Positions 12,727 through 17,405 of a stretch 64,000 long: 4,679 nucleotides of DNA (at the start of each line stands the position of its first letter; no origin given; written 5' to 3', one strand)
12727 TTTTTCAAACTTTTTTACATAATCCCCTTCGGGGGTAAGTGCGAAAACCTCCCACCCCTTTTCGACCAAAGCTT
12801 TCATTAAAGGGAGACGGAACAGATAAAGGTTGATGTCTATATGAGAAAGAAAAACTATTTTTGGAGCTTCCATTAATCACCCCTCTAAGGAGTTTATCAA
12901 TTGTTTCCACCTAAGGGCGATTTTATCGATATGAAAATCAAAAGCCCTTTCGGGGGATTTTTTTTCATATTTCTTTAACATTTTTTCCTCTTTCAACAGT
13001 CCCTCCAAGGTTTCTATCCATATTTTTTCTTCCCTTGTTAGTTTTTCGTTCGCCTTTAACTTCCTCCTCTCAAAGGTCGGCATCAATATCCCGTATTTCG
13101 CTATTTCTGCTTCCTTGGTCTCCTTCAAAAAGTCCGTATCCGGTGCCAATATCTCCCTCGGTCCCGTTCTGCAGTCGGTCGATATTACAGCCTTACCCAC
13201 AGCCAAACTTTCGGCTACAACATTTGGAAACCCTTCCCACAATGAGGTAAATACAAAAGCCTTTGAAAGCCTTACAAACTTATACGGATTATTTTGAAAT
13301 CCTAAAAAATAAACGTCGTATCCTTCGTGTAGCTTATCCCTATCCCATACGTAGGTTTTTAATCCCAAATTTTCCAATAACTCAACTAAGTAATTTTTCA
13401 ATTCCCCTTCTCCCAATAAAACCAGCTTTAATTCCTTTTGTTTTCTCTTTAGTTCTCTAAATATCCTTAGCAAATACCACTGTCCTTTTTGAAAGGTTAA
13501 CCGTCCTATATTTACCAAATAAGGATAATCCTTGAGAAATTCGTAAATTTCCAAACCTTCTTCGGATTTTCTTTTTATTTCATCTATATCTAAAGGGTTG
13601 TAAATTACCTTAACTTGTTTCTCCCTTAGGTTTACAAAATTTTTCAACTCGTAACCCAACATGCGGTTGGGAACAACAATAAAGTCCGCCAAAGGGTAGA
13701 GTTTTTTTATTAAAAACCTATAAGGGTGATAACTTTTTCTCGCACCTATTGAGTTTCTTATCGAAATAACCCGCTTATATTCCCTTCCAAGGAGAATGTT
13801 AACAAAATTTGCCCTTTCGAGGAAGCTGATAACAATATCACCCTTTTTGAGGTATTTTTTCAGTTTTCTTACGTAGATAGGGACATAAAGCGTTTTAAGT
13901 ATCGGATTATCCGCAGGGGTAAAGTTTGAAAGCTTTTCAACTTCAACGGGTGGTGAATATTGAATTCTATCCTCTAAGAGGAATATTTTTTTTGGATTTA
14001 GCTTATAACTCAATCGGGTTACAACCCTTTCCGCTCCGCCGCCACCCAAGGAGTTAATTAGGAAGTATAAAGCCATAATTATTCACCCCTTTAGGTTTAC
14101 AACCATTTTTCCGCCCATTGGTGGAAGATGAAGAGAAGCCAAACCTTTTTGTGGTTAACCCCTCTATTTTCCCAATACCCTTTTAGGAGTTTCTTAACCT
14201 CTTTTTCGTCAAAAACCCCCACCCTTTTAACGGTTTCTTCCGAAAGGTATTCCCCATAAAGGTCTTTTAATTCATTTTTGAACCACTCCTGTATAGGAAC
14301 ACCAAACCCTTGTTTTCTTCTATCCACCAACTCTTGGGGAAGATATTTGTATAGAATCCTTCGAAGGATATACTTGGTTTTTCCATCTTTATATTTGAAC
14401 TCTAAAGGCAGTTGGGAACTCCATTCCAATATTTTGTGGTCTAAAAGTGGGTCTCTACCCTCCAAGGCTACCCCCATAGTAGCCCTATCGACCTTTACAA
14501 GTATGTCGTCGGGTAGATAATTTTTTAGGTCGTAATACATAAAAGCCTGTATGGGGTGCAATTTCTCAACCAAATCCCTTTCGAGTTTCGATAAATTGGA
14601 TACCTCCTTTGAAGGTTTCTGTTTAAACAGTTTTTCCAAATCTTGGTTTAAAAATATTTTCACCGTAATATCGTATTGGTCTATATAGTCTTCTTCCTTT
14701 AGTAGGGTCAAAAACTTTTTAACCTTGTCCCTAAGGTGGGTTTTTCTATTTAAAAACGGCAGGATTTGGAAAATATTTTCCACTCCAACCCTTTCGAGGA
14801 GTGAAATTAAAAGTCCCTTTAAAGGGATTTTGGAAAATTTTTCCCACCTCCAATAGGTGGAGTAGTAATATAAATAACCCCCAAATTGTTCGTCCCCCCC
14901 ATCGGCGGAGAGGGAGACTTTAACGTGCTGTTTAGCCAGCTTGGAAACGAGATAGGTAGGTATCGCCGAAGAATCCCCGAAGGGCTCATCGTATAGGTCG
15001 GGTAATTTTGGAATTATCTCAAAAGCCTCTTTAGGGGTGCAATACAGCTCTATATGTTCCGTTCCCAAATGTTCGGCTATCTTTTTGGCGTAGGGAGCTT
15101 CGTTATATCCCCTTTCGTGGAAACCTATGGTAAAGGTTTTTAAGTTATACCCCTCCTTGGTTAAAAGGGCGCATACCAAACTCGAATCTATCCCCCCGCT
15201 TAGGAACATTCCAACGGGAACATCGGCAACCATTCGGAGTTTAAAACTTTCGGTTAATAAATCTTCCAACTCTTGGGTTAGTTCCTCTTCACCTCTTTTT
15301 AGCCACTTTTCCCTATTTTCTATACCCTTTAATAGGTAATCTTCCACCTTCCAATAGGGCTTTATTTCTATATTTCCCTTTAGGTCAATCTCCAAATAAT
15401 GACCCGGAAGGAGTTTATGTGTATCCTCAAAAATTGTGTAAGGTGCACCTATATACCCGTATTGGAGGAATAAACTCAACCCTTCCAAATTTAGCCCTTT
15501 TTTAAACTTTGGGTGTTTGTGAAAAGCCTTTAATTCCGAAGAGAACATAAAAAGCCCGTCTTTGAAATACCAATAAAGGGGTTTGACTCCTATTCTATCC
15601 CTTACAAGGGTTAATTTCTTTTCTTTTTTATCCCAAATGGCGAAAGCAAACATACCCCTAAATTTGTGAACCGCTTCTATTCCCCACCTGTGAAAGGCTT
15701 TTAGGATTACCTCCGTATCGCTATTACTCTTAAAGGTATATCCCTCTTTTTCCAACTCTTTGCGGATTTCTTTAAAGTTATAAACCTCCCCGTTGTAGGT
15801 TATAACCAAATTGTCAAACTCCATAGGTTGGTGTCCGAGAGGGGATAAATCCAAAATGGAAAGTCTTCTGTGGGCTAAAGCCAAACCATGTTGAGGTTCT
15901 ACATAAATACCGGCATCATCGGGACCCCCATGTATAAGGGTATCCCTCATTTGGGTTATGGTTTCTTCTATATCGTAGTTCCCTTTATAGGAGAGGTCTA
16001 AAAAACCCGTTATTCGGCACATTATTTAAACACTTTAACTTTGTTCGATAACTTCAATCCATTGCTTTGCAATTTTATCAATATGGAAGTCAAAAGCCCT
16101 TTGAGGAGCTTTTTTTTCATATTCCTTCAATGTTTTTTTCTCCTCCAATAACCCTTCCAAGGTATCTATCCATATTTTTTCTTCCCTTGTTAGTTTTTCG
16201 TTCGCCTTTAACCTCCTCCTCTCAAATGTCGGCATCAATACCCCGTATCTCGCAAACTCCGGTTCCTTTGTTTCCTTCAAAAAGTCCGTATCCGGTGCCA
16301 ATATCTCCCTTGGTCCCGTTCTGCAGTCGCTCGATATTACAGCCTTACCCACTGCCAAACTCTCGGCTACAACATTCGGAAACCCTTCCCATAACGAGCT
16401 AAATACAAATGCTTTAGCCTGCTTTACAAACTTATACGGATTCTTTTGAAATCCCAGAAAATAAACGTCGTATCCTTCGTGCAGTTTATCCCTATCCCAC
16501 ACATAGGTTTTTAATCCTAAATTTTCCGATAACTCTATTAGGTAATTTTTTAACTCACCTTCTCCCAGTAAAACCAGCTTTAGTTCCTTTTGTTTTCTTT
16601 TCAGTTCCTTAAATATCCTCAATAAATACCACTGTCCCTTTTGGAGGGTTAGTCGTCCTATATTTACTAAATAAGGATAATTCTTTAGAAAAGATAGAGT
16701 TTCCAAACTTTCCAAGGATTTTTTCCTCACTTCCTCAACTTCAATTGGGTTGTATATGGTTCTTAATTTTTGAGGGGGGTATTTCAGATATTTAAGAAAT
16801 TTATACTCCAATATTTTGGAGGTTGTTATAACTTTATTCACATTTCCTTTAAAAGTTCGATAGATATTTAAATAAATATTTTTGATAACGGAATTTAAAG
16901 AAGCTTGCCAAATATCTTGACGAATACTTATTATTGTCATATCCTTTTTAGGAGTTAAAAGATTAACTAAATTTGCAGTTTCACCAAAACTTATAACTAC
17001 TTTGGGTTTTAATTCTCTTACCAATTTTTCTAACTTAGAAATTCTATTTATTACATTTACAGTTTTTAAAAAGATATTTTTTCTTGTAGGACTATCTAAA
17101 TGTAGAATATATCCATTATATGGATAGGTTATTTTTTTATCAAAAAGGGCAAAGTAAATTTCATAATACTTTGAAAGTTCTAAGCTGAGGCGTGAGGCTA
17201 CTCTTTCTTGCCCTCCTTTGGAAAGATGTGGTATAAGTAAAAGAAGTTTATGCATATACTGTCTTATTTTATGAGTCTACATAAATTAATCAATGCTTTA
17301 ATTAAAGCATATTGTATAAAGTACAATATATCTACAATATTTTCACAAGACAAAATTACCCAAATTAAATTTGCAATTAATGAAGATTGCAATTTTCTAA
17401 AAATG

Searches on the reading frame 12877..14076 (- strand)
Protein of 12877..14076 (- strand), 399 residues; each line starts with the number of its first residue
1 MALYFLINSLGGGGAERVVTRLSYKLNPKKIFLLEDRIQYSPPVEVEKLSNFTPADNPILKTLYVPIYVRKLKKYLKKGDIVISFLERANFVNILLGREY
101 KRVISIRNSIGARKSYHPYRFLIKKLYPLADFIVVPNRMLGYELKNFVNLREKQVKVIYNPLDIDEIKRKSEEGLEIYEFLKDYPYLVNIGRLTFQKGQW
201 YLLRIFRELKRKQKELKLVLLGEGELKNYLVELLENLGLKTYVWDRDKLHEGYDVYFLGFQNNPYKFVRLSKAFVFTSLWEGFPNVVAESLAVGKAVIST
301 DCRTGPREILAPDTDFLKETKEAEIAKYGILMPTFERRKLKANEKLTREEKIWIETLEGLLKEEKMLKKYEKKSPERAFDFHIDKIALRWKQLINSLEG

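Call 100: search_protein_families(library=pfam, proteins=[window:12877-14076:-], max_evalue=0.00001)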
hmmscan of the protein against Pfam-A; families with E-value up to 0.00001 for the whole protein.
window:12877-14076:- (399 aa): 3 families
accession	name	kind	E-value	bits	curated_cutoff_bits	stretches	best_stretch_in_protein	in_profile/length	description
PF00534.26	Glycos_transf_1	-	7.8e-25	87.8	26.4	1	178-323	9-145/172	Glycosyl transferases group 1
PF13692.12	Glyco_trans_1_4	-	1.3e-21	77.8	27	1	185-320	2-126/142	Glycosyl transferases group 1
PF13439.12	Glyco_transf_4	-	4.6e-08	33.7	28.5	1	13-165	2-169/170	Glycosyltransferase Family 4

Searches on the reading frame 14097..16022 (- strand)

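Call 100: search_protein_families(library=pfam, proteins=[window:14097-16022:-], max_evalue=0.00001)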
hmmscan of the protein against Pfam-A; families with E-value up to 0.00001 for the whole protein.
window:14097-16022:- (641 aa): 4 families
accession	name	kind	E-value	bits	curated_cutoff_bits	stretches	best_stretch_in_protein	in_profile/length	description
PF00733.27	Asn_synthase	-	5.2e-109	365.6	21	1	251-637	1-353/354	Asparagine synthase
PF13537.11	GATase_7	-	1.9e-46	157.5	25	1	51-168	1-122/123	Glutamine amidotransferase domain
PF13522.11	GATase_6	-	6.7e-46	156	27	1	34-163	1-130/130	Glutamine amidotransferase domain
PF06508.19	QueC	-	1.3e-06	28.5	22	1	273-326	5-58/210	Queuosine biosynthesis protein QueC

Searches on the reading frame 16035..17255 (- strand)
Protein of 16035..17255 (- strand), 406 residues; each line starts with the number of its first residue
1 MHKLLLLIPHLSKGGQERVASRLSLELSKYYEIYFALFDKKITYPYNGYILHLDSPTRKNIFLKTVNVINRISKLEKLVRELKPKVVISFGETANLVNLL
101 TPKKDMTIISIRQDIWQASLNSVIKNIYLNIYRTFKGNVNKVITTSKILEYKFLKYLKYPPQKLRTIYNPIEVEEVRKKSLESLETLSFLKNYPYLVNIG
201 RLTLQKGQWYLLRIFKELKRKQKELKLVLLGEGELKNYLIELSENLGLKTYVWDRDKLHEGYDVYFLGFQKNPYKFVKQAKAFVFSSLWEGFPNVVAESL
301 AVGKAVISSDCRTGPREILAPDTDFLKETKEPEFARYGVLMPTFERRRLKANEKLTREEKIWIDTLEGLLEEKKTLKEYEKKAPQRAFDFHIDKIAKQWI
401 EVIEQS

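Call 100: search_protein_families(library=pfam, proteins=[window:16035-17255:-], max_evalue=0.00001)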
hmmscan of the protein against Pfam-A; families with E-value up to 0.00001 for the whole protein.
window:16035-17255:- (406 aa): 3 families
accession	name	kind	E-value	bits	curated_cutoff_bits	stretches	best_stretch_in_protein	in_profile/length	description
PF00534.26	Glycos_transf_1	-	2.5e-25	89.4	26.4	1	191-330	13-143/172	Glycosyl transferases group 1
PF13692.12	Glyco_trans_1_4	-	2e-21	77.2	27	1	194-330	2-127/142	Glycosyl transferases group 1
PF13439.12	Glyco_transf_4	-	6.1e-09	36.6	28.5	1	14-174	2-169/170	Glycosyltransferase Family 4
